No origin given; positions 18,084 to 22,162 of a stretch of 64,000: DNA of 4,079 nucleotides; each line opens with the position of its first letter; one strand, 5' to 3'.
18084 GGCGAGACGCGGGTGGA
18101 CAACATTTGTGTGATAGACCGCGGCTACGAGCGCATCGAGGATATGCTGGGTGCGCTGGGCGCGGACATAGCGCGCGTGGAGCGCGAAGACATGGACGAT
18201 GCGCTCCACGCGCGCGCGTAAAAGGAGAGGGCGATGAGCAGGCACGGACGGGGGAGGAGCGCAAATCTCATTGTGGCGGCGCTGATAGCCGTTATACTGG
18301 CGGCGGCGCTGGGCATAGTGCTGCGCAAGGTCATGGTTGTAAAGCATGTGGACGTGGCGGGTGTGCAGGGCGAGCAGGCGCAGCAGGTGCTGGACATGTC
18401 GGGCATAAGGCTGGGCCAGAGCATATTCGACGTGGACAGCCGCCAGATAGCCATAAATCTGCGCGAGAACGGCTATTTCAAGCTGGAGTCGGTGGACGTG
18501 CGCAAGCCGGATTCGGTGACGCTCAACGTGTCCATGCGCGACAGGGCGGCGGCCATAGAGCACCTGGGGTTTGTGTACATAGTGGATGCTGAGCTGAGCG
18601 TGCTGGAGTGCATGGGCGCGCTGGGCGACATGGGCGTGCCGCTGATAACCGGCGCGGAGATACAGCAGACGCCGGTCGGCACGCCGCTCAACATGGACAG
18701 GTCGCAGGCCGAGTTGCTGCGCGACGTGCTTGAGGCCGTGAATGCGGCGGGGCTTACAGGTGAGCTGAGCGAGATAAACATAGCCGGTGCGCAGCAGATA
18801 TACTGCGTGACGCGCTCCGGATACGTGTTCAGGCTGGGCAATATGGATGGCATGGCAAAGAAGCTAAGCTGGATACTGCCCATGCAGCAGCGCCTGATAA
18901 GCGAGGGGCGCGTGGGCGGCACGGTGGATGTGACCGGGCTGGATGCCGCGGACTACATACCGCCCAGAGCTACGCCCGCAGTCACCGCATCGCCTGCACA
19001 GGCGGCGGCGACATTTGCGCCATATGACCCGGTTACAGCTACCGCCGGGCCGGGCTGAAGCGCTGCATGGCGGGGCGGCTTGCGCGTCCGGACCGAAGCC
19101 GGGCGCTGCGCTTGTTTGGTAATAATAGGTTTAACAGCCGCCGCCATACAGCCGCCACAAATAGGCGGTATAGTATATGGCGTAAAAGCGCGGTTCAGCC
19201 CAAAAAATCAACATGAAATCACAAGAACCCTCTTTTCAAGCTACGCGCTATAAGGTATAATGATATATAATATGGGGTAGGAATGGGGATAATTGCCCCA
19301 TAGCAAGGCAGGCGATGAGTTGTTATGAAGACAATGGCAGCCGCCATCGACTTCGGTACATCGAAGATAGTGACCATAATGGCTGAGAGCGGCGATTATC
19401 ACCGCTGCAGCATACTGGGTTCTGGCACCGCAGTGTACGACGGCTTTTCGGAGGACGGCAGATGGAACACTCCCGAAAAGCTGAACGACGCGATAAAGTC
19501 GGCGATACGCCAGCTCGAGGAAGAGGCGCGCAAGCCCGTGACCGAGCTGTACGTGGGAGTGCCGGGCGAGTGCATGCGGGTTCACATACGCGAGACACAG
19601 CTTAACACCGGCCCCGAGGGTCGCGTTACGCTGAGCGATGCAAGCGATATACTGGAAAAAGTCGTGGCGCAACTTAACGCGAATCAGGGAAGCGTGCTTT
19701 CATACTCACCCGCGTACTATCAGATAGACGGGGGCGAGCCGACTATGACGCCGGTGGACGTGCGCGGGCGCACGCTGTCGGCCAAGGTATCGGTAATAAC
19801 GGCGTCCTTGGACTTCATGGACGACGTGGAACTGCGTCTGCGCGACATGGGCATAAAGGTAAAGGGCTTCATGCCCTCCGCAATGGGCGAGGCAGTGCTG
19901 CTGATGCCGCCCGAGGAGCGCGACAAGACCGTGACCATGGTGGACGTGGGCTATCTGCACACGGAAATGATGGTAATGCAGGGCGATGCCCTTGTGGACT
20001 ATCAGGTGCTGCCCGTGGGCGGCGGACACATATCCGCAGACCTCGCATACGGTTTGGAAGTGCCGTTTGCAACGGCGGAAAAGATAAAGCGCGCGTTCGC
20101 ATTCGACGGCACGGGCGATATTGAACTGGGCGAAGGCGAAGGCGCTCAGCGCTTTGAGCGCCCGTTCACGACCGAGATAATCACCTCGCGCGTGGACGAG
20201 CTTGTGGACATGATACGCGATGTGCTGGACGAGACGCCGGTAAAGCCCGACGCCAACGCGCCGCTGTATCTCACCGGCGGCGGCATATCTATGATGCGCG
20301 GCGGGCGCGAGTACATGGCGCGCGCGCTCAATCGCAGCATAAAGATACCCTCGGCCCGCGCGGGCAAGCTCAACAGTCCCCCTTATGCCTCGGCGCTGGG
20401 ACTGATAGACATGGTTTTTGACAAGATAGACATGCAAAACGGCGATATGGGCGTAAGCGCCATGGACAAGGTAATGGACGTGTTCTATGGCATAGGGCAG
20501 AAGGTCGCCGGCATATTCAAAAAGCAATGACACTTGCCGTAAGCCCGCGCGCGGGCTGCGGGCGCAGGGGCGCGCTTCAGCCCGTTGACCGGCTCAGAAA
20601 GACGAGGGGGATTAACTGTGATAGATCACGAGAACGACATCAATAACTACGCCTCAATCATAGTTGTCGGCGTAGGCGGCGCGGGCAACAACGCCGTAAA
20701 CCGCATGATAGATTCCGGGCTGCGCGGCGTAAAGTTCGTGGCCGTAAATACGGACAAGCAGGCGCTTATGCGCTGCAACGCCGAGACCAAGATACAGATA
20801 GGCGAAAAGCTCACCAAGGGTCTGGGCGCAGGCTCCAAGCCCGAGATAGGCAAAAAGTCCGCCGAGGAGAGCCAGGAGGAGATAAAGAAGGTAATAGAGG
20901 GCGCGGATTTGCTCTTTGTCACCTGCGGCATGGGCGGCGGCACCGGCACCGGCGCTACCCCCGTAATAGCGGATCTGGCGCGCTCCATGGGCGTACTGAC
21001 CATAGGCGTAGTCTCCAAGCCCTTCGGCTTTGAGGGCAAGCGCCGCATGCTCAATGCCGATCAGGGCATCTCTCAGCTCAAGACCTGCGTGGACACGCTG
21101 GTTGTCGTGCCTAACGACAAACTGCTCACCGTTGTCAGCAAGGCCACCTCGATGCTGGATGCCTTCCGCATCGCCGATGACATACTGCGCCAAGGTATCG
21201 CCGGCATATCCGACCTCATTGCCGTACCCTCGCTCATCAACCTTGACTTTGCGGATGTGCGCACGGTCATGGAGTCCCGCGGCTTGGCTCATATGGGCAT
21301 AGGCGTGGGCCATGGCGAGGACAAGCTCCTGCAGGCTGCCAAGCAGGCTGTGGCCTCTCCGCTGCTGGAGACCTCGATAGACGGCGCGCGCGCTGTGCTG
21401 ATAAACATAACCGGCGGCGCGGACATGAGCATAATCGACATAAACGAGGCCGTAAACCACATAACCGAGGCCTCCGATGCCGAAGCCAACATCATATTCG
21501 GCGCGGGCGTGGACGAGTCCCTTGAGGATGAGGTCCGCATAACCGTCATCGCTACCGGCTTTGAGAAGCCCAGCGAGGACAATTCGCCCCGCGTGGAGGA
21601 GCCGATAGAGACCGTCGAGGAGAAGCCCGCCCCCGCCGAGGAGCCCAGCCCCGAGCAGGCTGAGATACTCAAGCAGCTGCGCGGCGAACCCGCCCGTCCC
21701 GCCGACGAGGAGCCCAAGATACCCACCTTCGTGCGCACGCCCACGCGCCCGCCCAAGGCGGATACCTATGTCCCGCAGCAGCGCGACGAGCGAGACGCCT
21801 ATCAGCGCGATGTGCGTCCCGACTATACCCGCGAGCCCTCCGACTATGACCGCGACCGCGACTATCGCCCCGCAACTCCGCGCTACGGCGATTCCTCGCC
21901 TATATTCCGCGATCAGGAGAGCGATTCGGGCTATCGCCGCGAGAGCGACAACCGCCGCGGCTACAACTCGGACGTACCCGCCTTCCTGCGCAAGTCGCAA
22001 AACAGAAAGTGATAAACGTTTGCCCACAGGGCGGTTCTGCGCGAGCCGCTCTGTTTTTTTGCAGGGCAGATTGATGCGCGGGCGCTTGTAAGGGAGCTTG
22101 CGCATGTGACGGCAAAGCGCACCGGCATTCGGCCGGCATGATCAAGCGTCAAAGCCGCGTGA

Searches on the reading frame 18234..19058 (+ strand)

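Call 4: search_protein_families(library=pfam, proteins=[window:18234-19058:+])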
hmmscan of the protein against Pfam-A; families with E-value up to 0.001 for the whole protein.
window:18234-19058:+ (274 aa): 1 family
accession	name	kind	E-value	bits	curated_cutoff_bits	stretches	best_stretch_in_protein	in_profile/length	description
PF08478.15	POTRA_1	-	7.7e-05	23.4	23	1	36-99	3-66/69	POTRA domain, FtsQ-type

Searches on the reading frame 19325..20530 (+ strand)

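Call 4: search_protein_families(library=pfam, proteins=[window:19325-20530:+])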
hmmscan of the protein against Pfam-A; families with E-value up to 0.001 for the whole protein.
window:19325-20530:+ (401 aa): 3 families
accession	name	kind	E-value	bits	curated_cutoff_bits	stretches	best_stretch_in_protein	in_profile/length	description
PF14450.12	FtsA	-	8.4e-21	75.1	31.8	1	205-359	2-127/127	Cell division protein FtsA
PF11104.14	PilM_2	-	9.6e-07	28.5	27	1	185-258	164-237/340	Type IV pilus assembly protein PilM;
PF02491.25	SHS2_FTSA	-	5e-05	24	25.4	1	98-159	19-79/79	SHS2 domain inserted in FTSA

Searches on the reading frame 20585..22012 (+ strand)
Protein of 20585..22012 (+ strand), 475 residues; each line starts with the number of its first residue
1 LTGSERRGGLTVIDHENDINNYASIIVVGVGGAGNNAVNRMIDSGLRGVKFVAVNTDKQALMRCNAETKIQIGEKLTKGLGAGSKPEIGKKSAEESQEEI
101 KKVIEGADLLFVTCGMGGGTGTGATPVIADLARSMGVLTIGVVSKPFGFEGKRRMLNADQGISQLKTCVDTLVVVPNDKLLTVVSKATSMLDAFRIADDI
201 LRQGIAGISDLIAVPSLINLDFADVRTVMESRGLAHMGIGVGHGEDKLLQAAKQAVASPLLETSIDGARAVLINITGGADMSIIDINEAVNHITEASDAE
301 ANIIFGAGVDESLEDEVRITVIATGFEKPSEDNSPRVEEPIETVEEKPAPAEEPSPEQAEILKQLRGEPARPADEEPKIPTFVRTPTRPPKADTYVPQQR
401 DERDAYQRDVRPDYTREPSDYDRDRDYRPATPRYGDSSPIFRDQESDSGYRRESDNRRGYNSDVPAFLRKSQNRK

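Call 4: search_protein_families(library=pfam, proteins=[window:20585-22012:+])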
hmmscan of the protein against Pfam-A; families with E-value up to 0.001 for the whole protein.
window:20585-22012:+ (475 aa): 2 families
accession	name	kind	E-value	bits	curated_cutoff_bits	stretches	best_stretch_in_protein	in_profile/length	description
PF00091.31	Tubulin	-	4.2e-52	177.6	33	1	24-184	1-189/190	Tubulin/FtsZ family, GTPase domain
PF12327.13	FtsZ_C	-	8e-33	113.1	27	1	233-327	1-95/95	FtsZ family, C-terminal domain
